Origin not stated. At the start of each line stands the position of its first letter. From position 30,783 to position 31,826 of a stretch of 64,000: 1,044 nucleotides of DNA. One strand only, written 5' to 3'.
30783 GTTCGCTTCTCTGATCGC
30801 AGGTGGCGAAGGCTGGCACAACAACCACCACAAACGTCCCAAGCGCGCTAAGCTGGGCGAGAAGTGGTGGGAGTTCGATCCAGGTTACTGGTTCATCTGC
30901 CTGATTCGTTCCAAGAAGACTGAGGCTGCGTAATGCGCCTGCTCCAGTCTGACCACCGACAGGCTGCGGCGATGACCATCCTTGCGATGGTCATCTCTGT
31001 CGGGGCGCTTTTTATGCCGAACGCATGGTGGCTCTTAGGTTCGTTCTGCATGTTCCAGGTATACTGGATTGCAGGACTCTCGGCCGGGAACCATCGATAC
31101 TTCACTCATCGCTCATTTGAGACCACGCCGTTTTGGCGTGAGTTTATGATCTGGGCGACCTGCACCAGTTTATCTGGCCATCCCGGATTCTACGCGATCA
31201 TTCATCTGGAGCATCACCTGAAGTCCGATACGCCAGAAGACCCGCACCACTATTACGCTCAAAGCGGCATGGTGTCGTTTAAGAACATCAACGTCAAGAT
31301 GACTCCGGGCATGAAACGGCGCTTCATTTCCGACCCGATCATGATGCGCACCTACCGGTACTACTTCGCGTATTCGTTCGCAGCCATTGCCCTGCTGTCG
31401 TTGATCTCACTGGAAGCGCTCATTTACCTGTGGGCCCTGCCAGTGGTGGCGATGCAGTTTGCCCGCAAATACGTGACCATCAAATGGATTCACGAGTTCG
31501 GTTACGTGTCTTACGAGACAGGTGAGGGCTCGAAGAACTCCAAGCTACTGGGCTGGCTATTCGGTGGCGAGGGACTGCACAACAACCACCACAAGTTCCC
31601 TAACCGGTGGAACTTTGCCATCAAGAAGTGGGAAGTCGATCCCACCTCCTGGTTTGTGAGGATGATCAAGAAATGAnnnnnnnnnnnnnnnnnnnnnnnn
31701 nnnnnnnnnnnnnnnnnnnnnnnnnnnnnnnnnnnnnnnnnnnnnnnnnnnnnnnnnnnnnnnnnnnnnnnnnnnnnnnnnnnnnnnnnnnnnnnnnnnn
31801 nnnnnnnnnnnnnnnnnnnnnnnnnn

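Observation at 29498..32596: Phage-borne lipid-modification cassette: two tandem Delta9-type desaturases plus an HxxxDG acyltransferase-like gene inside the tail-fibre cluster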

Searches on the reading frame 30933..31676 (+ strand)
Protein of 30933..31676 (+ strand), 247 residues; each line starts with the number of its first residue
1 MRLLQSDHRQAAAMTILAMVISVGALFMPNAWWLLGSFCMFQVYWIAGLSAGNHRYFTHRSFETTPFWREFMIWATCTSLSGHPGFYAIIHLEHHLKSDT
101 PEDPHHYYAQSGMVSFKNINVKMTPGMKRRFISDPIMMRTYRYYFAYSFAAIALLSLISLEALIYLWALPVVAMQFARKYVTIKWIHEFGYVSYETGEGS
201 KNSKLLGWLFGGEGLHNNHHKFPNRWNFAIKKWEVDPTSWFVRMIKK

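Call 3: search_protein_families(library=pfam, proteins=[window:30933-31676:+], max_evalue=0.1)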
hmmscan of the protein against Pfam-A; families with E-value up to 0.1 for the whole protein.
window:30933-31676:+ (247 aa): 1 family
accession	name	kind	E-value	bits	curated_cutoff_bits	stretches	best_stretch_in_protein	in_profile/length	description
PF00487.30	FA_desaturase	-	2.7e-14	54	29.7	1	32-224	2-225/253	Fatty acid desaturase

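Call 4: search_protein_families(library=phrogs, proteins=[window:30933-31676:+], max_evalue=0.01)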
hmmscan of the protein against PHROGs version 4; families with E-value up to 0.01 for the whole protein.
window:30933-31676:+ (247 aa): 1 family
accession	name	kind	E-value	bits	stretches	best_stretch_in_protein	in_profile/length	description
phrog_35201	-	unknown function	3.2e-14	54.2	1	50-245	20-232/274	-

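Call 6: search_protein_families(library=ncbifam, proteins=[window:30933-31676:+], max_evalue=0.1)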
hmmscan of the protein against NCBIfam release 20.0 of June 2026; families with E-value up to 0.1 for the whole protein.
window:30933-31676:+ (247 aa): 1 family
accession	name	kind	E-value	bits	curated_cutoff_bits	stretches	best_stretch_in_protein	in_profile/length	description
NF049918.1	DesA_fam_desat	equivalog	3.8e-16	59.2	400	1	46-245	22-231/385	DesA family fatty acid desaturase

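Call 9: find_encoding_contigs(protein=window:30933-31676:+, flank=10000, max_places=6)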
Protein window:30933-31676:+ (247 aa): 4 contigs read that carry it; 2 places shown.
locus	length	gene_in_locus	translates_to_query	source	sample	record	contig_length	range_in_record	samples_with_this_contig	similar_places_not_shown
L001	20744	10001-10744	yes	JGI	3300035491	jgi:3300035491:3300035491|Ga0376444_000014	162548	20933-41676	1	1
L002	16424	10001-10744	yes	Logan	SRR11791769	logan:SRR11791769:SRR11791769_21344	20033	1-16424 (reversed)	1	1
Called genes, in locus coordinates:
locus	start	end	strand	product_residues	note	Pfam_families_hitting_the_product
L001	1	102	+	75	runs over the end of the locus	-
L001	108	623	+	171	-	PF00583:Acetyltransf_1 (weak), PF13508:Acetyltransf_7 (weak)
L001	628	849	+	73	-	-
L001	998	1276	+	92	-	-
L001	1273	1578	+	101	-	-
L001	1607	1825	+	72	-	-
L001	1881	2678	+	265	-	-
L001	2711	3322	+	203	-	-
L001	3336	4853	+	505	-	-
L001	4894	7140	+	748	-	PF13884:Peptidase_S74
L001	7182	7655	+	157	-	-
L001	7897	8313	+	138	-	-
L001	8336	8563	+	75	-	-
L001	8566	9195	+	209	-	-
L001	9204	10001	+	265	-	PF00487:FA_desaturase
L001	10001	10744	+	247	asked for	PF00487:FA_desaturase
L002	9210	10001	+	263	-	PF00487:FA_desaturase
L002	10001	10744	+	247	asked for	PF00487:FA_desaturase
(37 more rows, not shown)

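Call 88: find_related_loci(query=A6, collection=viral_contigs, flank=9000)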
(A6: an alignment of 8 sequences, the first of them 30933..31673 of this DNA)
Query A6 (247 aa) in viral_contigs; peptide patterns used: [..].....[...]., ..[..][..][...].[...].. (x = any residue, [..] = any of these).
260 stretches matched a pattern; 196 encode a relative of the query (tblastn E <= 1e-3); the best 80 are kept; 78 distinct loci.
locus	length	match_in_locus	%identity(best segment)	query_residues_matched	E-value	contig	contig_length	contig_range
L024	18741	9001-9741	98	1-247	1e-167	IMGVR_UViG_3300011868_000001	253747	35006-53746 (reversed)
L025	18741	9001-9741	96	1-247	5e-165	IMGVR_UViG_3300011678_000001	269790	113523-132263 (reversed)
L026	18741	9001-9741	52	1-247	3e-89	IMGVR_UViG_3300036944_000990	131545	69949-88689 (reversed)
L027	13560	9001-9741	52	1-247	2e-81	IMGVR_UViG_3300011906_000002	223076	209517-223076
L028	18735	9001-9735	52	6-247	2e-76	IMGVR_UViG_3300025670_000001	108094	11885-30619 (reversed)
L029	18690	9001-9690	32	19-247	2e-34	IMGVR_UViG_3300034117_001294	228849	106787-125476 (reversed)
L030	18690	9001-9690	32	19-247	2e-34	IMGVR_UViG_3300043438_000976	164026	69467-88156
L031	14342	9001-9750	30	1-247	7e-31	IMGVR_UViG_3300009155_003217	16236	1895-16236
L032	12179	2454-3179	31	1-247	2e-28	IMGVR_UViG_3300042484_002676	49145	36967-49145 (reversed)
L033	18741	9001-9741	29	1-246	5e-28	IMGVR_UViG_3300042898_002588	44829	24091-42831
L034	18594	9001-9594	29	48-243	3e-28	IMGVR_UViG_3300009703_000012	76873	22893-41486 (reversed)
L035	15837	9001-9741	30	10-247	2e-27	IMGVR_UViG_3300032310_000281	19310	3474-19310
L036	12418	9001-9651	32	34-247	1e-26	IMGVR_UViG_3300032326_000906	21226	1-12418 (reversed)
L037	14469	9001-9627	33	30-246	2e-26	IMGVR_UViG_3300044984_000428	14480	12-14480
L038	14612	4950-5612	27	31-246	7e-26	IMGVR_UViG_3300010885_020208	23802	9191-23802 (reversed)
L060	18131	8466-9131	28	19-246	2e-21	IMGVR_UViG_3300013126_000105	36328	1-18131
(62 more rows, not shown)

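Call 93: search_protein_families(library=pfam, alignment_id=A7, max_evalue=0.0001)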
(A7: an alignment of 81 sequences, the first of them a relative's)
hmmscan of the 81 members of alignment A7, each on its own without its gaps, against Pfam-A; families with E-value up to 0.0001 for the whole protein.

A. member 1, L034:312-980:+ (222 aa): 0 families

B. families by the number of members that match (of 81 scanned): 55 families (the first 25 are shown)
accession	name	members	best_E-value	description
PF04055.27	Radical_SAM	6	5e-20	Radical SAM superfamily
PF00109.32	ketoacyl-synt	3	4.2e-38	Beta-ketoacyl synthase, N-terminal domain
PF02801.28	Ketoacyl-synt_C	3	2.2e-26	Beta-ketoacyl synthase, C-terminal domain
PF02310.24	B12-binding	3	2e-06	B12 binding domain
PF01648.25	ACPS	2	2.8e-14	4'-phosphopantetheinyl transferase superfamily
PF08443.16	RimK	2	9.9e-14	RimK-like ATP-grasp domain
PF00355.32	Rieske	2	2.1e-08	Rieske [2Fe-2S] domain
PF08545.16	ACP_syn_III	2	9.6e-07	3-Oxoacyl-[acyl-carrier-protein (ACP)] synthase III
PF07478.18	Dala_Dala_lig_C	2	6e-06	D-ala D-ala ligase C-terminus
PF06808.19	DctM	1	1e-62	Tripartite ATP-independent periplasmic transporter, DctM component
PF13561.12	adh_short_C2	1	6.9e-61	Enoyl-(Acyl carrier protein) reductase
PF25043.1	DUF7788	1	2e-46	Domain of unknown function (DUF7788)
PF03420.18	Peptidase_S77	1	3e-37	Prohead core protein serine protease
PF03480.18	DctP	1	1.7e-30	Bacterial extracellular solute-binding protein, family 7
PF23474.1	Acb1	1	5e-24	Anti-CBASS protein Acb1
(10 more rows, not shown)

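Call 95: search_protein_families(library=pfam, proteins=[L034:3594-4577:+, L034:4561-4977:+, L034:4964-6088:+, L034:6090-6707:+, L034:6704-7732:+, L034:7729-8157:+, L034:8154-8879:+, L034:14485-15339:+, L034:15610-16293:+, L034:16338-16916:+], max_evalue=0.001)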
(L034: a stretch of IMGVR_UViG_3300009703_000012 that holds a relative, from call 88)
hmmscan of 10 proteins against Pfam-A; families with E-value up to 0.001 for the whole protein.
L034:3594-4577:+ (327 aa): 0 families

L034:4561-4977:+ (138 aa): 1 family
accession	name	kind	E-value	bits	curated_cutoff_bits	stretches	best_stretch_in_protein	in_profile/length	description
PF00550.31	PP-binding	-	2.2e-07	31.5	20.8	1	36-88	16-67/67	Phosphopantetheine attachment site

L034:4964-6088:+ (374 aa): 1 family
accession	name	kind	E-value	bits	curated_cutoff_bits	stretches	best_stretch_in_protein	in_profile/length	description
PF02668.22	TauD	-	8.4e-11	42.7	27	1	130-297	80-254/267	Taurine catabolism dioxygenase TauD, TfdA family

L034:6090-6707:+ (205 aa): 0 families

L034:6704-7732:+ (342 aa): 4 families
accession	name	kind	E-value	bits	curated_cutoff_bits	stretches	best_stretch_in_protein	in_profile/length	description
PF02797.21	Chal_sti_synt_C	-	1.4e-10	41.9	27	1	208-338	2-146/151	Chalcone and stilbene synthases, C-terminal domain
PF00195.25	Chal_sti_synt_N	-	5.5e-08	33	27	1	72-198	93-224/225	Chalcone and stilbene synthases, N-terminal domain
PF08392.18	FAE1_CUT1_RppA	-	0.00031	20.6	27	1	58-199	68-207/290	FAE1/Type III polyketide synthase-like protein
PF08541.16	ACP_syn_III_C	-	0.00074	20.1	26.6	0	264-340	11-89/90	3-Oxoacyl-[acyl-carrier-protein (ACP)] synthase III C terminal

L034:7729-8157:+ (142 aa): 1 family
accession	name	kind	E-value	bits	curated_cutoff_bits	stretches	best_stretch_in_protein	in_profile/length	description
PF01648.25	ACPS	-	4.2e-11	43.3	25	1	22-135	1-111/111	4'-phosphopantetheinyl transferase superfamily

L034:8154-8879:+ (241 aa): 1 family
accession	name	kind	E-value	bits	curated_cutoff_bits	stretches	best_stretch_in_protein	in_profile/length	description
PF03171.26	2OG-FeII_Oxy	-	6.1e-17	62.2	23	1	111-203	5-99/101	2OG-Fe(II) oxygenase superfamily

L034:14485-15339:+ (284 aa): 0 families

L034:15610-16293:+ (227 aa): 0 families

L034:16338-16916:+ (192 aa): 0 families

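Call 96: search_protein_families(library=pfam, proteins=[L060:610-1500:+, L060:1523-2128:+, L060:2220-3728:+, L060:3741-4583:+, L060:4640-5020:+, L060:5017-5532:+, L060:5590-6816:+, L060:10901-11677:+, L060:11674-12297:+, L060:12951-13829:+], max_evalue=0.001)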
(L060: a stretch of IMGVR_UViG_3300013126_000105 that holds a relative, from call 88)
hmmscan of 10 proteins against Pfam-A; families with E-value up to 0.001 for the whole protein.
L060:610-1500:+ (296 aa): 0 families

L060:1523-2128:+ (201 aa): 1 family
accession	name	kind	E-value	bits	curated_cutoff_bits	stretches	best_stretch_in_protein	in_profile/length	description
PF25590.1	DUF7936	-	4.3e-11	43.9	27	1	4-106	3-103/103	Domain of unknown function (DUF7936)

L060:2220-3728:+ (502 aa): 0 families

L060:3741-4583:+ (280 aa): 0 families

L060:4640-5020:+ (126 aa): 0 families

L060:5017-5532:+ (171 aa): 0 families

L060:5590-6816:+ (408 aa): 3 families
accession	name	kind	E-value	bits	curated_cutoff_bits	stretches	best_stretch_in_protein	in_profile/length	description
PF00109.32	ketoacyl-synt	-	4.2e-38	131.8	20.8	1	5-246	5-252/252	Beta-ketoacyl synthase, N-terminal domain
PF02801.28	Ketoacyl-synt_C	-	2.2e-26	92.6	20.8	1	254-364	1-118/119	Beta-ketoacyl synthase, C-terminal domain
PF16197.11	KAsynt_C_assoc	-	0.0004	21.2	33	1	371-406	11-46/111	Ketoacyl-synthetase C-terminal extension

L060:10901-11677:+ (258 aa): 2 families
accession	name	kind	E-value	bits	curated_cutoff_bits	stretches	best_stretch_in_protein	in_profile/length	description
PF13561.12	adh_short_C2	-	6.9e-61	206.3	27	1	19-250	1-236/236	Enoyl-(Acyl carrier protein) reductase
PF00106.31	adh_short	-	1.3e-14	54.6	26.6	1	13-197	1-189/195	short chain dehydrogenase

L060:11674-12297:+ (207 aa): 1 family
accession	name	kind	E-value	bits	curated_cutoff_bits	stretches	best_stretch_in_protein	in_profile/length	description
PF13759.12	2OG-FeII_Oxy_5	-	0.00047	20.9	27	0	143-186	59-101/101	Putative 2OG-Fe(II) oxygenase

L060:12951-13829:+ (292 aa): 0 families

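Call 98: search_protein_families(library=phrogs, alignment_id=A7, max_evalue=0.00001)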
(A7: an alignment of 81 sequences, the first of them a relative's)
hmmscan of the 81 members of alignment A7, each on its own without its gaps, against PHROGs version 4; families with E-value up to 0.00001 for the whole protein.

A. member 1, L034:312-980:+ (222 aa): 0 families

B. families by the number of members that match (of 81 scanned): 89 families (the first 25 are shown)
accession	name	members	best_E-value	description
phrog_3142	-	2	1.4e-19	FabG-like 3-oxoacyl-(acyl-carrier-protein) reductase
phrog_9625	-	2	8.2e-18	-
phrog_2631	-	2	9.8e-13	tail fiber protein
phrog_7032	-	2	4.3e-12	tail fiber protein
phrog_4209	-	2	9.7e-12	tail fiber protein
phrog_454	-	2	1.6e-11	tail fiber protein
phrog_4549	-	2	1.6e-09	tail fiber protein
phrog_77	-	1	1.8e-166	SbcC-like subunit of palindrome specific endonuclease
phrog_850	-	1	4.7e-139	RNA-binding protein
phrog_16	-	1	1.9e-104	DNA helicase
phrog_100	-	1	1.4e-102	SbcD-like subunit of palindrome specific endonuclease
phrog_9690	-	1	2.2e-95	DNA helicase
phrog_16259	-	1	2.9e-83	DNA helicase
phrog_207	-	1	1.2e-80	head maturation protease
phrog_234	-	1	1.1e-63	late sigma transcription factor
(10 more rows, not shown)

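Call 100: search_solved_structures(query=A6, max_evalue=0.01)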
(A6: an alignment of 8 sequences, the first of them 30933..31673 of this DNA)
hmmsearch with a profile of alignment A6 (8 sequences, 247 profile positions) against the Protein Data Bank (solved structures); distinct sequences matched with E-value up to 0.01: 2.
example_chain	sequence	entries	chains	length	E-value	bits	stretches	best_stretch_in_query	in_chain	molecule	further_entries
4zyo_A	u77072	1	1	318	7.7e-17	64.8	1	29-244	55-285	Acyl-CoA desaturase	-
4ymk_A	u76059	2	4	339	8.1e-17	64.7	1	39-244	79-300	Acyl-CoA desaturase 1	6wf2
